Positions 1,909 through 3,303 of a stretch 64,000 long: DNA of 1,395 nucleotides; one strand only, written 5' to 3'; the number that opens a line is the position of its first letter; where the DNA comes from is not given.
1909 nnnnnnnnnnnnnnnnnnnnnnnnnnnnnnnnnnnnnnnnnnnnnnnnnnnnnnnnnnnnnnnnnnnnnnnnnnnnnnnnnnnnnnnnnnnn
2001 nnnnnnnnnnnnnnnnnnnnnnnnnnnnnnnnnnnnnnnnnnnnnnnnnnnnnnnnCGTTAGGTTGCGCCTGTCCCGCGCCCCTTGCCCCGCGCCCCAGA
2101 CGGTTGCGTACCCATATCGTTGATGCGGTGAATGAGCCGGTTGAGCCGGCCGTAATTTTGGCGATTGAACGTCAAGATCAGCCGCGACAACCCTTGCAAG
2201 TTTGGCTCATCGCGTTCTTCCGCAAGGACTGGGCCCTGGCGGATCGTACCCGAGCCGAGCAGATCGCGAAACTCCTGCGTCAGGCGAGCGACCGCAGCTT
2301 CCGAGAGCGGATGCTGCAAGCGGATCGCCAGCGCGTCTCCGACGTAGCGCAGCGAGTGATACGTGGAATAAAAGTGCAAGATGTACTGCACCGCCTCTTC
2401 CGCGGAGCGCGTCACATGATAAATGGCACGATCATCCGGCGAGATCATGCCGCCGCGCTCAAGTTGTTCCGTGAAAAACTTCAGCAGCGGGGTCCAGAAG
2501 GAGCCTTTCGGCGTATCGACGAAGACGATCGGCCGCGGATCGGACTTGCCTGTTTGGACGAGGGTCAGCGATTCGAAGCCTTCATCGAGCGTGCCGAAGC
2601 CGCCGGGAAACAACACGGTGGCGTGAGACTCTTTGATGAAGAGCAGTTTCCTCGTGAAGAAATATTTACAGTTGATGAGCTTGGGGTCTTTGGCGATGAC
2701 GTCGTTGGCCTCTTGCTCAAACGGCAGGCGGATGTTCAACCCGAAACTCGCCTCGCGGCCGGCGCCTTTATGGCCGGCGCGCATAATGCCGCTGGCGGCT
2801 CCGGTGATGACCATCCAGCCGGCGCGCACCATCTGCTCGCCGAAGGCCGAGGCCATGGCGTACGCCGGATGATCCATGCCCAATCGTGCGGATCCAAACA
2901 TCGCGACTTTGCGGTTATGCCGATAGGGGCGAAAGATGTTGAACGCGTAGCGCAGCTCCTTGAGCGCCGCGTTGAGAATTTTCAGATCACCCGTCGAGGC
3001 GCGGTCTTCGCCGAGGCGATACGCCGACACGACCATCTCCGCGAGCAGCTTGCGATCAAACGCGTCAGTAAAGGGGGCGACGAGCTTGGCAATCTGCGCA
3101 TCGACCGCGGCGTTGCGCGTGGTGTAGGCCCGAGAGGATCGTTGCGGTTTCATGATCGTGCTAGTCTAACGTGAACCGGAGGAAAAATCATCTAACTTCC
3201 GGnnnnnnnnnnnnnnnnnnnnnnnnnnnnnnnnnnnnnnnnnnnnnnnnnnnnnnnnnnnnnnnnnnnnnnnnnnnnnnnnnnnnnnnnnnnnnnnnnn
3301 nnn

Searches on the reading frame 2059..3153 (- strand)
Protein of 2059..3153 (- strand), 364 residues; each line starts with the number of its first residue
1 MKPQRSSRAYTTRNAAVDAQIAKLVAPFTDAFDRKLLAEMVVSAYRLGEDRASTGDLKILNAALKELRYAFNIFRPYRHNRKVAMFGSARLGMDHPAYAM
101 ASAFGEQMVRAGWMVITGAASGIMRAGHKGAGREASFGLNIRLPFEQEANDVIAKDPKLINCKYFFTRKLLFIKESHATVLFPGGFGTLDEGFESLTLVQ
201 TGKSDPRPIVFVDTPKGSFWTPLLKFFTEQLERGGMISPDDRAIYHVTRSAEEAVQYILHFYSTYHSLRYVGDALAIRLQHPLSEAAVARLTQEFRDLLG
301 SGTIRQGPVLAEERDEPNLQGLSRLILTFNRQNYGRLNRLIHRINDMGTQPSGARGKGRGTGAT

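Call 15: search_protein_families(library=pfam, proteins=[window:2059-3153:-], max_evalue=0.001)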
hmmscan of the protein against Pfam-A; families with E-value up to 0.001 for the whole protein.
window:2059-3153:- (364 aa): 2 families
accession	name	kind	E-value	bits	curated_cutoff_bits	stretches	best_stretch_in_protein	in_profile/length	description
PF03641.19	Lysine_decarbox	-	1.5e-26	93.6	27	1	123-257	8-130/131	Possible lysine decarboxylase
PF18306.6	LDcluster4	-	7.5e-09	35.8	26.3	1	82-191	3-109/151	SLOG cluster4 family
